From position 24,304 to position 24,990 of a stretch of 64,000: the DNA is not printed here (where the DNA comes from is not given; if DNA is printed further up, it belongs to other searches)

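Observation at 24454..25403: Two-gene HEPN (Rx4H) plus Cys-rich partner module: candidate toxin/defence pair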

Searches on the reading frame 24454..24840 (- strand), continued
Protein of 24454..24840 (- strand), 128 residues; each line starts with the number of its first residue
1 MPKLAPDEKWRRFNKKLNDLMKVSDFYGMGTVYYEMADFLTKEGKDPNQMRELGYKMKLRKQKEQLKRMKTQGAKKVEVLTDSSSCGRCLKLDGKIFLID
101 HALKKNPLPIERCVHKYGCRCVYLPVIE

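Call 87: search_protein_families(library=pfam, alignment_id=A4, max_evalue=0.01)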
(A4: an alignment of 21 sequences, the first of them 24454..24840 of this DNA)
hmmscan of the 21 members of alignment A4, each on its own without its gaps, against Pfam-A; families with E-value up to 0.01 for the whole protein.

A. member 1, window:24454-24840:- (128 aa): 1 family
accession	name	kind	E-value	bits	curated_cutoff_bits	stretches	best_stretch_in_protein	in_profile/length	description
PF04233.19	Phage_Mu_F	-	0.00052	21.2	29.6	1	69-123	59-111/112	Phage Mu protein F like protein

B. families by the number of members that match (of 21 scanned): 1 family
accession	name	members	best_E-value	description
PF04233.19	Phage_Mu_F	11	5e-06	Phage Mu protein F like protein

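Call 91: search_dna_similar(query=window:24454-24840:-, collection=phages, mode=protein, max_evalue=0.01, max_rows=12)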
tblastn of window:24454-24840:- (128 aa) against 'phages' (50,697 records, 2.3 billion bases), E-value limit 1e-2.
No match.
